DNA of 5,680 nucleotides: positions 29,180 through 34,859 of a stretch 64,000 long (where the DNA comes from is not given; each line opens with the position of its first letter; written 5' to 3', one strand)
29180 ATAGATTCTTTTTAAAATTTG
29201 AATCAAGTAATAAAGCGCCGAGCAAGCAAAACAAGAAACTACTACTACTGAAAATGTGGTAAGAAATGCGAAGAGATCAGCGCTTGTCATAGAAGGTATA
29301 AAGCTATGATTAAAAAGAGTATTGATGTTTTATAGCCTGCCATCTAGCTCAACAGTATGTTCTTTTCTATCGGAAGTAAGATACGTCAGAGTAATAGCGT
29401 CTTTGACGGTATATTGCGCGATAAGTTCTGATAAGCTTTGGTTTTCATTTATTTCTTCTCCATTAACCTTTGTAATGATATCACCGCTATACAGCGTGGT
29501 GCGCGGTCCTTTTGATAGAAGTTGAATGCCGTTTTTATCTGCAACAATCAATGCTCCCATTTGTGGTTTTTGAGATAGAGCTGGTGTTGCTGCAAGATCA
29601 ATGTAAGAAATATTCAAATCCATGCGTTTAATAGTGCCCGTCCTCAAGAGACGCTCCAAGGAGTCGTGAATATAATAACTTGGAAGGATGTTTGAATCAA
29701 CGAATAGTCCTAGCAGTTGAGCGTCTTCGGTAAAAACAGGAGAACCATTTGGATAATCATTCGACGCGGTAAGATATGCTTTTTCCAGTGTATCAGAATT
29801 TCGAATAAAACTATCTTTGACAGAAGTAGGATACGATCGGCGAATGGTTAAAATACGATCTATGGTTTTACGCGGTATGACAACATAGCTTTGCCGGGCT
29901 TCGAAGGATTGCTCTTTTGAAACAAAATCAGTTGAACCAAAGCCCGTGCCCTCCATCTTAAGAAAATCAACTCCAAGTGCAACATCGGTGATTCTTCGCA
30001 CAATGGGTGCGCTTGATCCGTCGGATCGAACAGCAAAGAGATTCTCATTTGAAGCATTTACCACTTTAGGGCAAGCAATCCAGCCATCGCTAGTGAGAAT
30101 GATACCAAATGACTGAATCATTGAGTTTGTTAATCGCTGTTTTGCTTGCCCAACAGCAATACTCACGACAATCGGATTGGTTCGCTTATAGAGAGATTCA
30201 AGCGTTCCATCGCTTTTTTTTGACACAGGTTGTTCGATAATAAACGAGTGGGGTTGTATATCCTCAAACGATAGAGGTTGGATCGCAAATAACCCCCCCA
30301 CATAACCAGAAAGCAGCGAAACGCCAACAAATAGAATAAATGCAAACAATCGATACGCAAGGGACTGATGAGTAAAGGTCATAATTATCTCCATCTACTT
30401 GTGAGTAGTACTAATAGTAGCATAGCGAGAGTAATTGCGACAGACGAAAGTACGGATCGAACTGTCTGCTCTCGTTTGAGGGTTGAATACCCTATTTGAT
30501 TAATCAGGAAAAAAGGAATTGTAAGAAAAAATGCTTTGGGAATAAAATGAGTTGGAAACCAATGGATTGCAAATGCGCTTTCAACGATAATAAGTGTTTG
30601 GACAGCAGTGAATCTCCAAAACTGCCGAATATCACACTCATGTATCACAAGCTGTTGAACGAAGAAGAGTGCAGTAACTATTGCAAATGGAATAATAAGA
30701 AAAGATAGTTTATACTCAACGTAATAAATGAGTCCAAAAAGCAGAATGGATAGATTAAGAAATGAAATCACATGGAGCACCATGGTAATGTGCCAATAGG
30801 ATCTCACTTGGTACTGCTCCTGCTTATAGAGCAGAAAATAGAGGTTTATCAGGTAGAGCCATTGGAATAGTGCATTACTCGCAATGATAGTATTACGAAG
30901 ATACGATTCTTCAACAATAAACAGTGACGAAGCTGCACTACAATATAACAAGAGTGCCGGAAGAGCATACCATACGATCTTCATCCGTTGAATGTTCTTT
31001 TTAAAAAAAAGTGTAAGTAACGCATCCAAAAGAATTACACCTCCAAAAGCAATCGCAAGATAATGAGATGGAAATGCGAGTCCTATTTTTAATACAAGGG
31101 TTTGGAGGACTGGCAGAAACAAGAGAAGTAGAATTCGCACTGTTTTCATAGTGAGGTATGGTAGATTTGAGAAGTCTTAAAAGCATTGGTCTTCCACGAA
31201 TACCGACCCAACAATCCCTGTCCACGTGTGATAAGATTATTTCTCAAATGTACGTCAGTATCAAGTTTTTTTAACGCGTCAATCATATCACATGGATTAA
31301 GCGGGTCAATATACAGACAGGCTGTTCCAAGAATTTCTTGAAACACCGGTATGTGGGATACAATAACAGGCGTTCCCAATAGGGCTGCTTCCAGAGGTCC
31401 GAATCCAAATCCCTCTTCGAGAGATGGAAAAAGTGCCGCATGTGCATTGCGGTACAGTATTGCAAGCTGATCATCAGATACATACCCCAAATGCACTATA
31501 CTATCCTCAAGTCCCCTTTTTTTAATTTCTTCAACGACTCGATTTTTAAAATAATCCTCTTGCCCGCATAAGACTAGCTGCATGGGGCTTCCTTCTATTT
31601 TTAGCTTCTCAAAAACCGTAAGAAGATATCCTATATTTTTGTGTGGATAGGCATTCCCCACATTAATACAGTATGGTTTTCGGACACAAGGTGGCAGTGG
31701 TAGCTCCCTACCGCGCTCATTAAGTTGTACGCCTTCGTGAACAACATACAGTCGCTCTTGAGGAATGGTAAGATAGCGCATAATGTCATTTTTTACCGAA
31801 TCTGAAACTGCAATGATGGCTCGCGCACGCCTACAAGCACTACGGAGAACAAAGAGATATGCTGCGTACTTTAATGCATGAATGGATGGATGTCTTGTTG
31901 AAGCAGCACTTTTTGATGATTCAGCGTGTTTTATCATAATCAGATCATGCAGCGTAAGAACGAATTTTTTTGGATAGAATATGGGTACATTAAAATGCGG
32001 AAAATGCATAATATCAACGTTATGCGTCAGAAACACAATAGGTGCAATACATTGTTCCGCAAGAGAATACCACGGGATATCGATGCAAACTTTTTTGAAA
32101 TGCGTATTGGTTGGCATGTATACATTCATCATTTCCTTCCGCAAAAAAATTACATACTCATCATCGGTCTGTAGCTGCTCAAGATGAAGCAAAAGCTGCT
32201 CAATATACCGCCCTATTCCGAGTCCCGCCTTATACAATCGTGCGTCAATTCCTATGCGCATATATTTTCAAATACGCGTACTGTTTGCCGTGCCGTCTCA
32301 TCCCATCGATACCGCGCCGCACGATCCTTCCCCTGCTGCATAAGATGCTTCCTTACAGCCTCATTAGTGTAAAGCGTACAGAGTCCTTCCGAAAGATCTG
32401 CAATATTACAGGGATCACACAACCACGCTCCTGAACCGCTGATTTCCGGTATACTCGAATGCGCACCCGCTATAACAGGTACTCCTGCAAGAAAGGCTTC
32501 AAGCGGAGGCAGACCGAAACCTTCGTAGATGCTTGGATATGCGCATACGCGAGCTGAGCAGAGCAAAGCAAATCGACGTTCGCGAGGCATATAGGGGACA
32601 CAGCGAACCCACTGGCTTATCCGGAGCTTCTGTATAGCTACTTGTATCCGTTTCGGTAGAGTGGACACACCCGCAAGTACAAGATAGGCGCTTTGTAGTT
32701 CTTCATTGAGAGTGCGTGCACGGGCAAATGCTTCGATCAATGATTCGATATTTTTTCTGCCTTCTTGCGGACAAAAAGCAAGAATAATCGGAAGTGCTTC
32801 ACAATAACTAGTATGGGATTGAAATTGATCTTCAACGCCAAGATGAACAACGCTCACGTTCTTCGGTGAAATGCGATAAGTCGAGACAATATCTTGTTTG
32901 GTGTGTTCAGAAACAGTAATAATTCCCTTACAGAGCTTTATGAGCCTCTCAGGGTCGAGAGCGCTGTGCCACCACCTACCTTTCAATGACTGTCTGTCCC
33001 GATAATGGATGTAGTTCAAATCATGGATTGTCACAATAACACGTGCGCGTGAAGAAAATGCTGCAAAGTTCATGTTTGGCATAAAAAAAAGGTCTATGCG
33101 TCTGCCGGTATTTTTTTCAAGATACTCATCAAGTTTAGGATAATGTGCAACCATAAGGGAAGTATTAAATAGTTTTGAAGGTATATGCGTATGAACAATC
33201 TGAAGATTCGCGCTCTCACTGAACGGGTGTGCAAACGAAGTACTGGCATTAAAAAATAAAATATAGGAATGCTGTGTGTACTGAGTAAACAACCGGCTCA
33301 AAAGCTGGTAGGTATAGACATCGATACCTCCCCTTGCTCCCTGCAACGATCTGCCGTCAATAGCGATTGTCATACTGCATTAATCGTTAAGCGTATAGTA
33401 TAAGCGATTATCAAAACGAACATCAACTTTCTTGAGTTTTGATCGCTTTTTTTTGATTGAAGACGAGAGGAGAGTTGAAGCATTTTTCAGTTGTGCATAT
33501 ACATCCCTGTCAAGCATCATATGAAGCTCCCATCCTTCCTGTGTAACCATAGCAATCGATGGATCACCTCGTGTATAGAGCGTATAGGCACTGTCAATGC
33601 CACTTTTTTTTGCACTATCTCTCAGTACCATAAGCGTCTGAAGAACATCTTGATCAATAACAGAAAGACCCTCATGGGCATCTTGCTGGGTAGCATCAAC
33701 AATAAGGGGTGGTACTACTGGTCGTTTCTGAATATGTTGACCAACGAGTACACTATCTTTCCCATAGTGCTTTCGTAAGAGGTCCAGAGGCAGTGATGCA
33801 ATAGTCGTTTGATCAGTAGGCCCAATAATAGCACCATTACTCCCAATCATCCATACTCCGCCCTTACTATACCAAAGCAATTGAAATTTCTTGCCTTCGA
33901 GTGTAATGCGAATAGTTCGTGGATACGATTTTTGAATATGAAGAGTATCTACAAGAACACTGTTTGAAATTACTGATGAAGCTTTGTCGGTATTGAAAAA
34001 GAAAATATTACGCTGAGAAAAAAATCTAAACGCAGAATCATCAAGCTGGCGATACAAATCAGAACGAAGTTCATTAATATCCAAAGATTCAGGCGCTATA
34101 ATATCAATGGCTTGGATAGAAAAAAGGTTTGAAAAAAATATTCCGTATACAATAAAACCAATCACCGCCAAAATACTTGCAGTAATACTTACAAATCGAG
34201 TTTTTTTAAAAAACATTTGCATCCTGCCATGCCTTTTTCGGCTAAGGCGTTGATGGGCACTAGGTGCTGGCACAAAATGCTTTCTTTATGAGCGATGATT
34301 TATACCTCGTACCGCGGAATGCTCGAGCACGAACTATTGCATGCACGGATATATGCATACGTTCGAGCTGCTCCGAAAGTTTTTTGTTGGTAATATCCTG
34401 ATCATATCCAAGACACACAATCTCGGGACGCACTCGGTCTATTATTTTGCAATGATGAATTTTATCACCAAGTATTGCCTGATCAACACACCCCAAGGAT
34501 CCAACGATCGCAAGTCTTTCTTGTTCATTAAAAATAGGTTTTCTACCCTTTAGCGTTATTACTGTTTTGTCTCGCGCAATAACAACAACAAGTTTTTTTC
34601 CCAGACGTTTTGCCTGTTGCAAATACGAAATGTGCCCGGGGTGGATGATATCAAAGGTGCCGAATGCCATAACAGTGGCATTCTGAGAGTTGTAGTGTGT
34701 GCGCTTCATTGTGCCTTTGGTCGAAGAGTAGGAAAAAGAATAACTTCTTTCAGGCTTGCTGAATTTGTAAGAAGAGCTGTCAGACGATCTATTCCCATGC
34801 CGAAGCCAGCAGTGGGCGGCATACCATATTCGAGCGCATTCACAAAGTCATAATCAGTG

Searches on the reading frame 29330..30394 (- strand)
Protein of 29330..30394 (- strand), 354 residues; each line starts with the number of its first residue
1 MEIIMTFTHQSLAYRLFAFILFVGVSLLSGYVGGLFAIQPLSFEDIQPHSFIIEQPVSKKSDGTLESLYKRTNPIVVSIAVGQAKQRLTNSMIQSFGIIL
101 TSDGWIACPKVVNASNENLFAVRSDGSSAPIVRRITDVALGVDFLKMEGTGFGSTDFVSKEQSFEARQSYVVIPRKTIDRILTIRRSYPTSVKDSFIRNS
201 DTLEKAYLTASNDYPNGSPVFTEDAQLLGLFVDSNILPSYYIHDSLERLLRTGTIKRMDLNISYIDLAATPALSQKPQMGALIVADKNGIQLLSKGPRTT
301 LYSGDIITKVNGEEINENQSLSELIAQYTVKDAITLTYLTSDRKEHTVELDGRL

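Call 66: search_protein_families(library=pfam, proteins=[window:29330-30394:-], max_evalue=0.01)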
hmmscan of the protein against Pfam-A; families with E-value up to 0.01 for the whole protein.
window:29330-30394:- (354 aa): 2 families
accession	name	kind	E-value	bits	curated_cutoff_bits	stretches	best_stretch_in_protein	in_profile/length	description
PF13180.12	PDZ_2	-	1e-05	26.2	27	1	294-343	21-72/80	PDZ domain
PF14685.13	PDZ_Tricorn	-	0.0039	17.6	25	1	303-348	42-86/88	Tricorn protease PDZ domain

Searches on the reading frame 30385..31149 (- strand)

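Call 66: search_protein_families(library=pfam, proteins=[window:30385-31149:-], max_evalue=0.01)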
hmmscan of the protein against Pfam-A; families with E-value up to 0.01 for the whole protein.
window:30385-31149:- (254 aa): 1 family
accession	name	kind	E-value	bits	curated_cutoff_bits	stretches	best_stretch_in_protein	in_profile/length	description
PF18900.5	DUF5656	-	0.00015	21.6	23.3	1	42-247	38-237/242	Protein of unknown function (DUF5656)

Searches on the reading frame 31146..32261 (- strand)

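Call 66: search_protein_families(library=pfam, proteins=[window:31146-32261:-], max_evalue=0.01)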
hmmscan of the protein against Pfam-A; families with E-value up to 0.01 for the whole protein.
window:31146-32261:- (371 aa): 5 families
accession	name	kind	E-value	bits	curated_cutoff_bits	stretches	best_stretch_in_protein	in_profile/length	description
PF00534.26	Glycos_transf_1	-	4.5e-27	95.1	26.4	1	195-347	15-169/172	Glycosyl transferases group 1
PF13692.12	Glyco_trans_1_4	-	3.2e-21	76.5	27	1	196-333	2-139/142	Glycosyl transferases group 1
PF13439.12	Glyco_transf_4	-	1.7e-11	44.9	28.5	1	65-181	56-169/170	Glycosyltransferase Family 4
PF20706.3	GT4-conflict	-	4e-11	43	26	1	140-303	141-312/385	Family 4 Glycosyltransferase in conflict systems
PF13579.12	Glyco_trans_4_4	-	0.0014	19.5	29.7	1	100-175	97-156/158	Glycosyl transferase 4-like domain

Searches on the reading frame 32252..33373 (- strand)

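Call 66: search_protein_families(library=pfam, proteins=[window:32252-33373:-], max_evalue=0.01)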
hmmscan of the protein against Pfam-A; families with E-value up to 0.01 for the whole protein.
window:32252-33373:- (373 aa): 5 families
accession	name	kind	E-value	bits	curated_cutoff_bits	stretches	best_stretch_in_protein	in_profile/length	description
PF00534.26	Glycos_transf_1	-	7e-24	84.7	26.4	1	205-350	26-171/172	Glycosyl transferases group 1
PF13692.12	Glyco_trans_1_4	-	2e-17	64.2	27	1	205-337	13-142/142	Glycosyl transferases group 1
PF13439.12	Glyco_transf_4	-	1.7e-15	57.9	28.5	1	15-183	2-169/170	Glycosyltransferase Family 4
PF20706.3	GT4-conflict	-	5.6e-10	39.2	26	1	172-306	173-314/385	Family 4 Glycosyltransferase in conflict systems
PF13579.12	Glyco_trans_4_4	-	9e-05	23.3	29.7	1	15-179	1-158/158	Glycosyl transferase 4-like domain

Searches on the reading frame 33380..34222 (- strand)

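Call 66: search_protein_families(library=pfam, proteins=[window:33380-34222:-], max_evalue=0.01)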
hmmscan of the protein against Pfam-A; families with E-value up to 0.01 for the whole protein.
window:33380-34222:- (280 aa): 1 family
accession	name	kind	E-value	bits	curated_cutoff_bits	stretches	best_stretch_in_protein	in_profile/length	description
PF08478.15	POTRA_1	-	0.0027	18.4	23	0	70-109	28-67/69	POTRA domain, FtsQ-type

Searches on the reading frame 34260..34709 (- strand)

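Call 66: search_protein_families(library=pfam, proteins=[window:34260-34709:-], max_evalue=0.01)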
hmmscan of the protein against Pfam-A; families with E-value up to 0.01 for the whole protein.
window:34260-34709:- (149 aa): 2 families
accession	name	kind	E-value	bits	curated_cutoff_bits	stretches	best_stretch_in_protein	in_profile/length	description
PF01467.32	CTP_transf_like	-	2.8e-18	66.8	21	1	15-143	2-132/133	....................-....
PF06574.18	FAD_syn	-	0.00012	22.4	27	1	8-45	4-45/158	FAD synthetase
